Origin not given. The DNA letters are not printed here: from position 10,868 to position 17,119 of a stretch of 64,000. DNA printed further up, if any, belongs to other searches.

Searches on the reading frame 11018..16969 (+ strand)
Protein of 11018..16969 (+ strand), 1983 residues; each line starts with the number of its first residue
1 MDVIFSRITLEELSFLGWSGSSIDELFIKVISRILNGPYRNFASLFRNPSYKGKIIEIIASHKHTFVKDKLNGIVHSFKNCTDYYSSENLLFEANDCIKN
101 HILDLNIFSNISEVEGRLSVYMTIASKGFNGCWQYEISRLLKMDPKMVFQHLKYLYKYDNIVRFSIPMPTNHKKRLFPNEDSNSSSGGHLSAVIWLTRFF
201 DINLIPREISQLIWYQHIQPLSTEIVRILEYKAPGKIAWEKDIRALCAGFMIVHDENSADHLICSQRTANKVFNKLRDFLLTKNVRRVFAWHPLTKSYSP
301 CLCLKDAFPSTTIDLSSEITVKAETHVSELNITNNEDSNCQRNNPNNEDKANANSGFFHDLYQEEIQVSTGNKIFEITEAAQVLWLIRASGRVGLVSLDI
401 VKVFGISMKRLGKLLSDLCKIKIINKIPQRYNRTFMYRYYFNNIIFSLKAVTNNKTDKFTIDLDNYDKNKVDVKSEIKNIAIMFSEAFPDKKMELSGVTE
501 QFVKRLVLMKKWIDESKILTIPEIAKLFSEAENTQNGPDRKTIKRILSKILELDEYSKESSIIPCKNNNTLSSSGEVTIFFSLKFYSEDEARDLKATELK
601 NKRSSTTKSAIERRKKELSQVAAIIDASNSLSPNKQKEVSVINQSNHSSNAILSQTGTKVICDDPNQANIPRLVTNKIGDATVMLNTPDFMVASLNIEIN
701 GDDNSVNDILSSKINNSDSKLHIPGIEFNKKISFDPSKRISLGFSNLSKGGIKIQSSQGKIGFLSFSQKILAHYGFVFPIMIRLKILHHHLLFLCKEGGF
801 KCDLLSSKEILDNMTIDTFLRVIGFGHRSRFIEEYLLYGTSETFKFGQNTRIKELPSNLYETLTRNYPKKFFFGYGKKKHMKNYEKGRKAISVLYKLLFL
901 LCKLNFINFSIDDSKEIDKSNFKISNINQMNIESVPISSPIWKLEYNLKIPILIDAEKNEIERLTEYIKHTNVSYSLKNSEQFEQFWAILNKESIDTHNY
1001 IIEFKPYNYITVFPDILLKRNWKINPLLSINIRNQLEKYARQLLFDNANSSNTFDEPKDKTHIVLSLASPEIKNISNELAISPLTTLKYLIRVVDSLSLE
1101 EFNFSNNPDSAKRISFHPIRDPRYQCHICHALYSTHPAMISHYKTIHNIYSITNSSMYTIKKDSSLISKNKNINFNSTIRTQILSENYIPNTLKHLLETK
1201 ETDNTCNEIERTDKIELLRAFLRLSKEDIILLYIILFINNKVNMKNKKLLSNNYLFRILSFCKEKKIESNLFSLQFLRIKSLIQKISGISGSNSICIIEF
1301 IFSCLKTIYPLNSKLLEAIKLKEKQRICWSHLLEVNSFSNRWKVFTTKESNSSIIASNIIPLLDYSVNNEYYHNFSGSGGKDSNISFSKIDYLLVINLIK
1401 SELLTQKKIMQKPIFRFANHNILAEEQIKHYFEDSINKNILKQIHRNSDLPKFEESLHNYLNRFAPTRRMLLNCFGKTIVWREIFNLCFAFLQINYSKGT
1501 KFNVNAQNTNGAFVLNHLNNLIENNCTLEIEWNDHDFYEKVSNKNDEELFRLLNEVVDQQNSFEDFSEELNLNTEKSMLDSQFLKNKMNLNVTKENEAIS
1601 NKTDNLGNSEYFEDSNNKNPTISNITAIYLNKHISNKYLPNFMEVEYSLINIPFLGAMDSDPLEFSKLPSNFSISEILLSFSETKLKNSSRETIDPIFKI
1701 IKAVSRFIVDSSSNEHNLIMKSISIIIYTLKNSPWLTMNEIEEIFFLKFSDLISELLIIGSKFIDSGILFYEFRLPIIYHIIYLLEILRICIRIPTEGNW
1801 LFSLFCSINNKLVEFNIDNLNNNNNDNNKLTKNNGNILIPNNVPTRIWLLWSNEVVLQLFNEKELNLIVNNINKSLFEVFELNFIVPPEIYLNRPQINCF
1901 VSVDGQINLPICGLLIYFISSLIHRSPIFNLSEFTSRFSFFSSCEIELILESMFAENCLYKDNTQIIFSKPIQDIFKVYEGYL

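Call 30: search_protein_families(library=pfam, proteins=[window:11018-16969:+], max_evalue=0.001)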
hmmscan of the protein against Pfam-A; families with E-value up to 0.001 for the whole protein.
window:11018-16969:+ (1983 aa): 2 families
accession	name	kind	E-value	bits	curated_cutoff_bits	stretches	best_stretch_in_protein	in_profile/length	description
PF04182.18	B-block_TFIIIC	-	3e-10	40.5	22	1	122-200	9-71/73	B-block binding subunit of TFIIIC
PF24657.1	DUF7646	-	0.00018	21.9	27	0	373-440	9-76/85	Domain of unknown function (DUF7646)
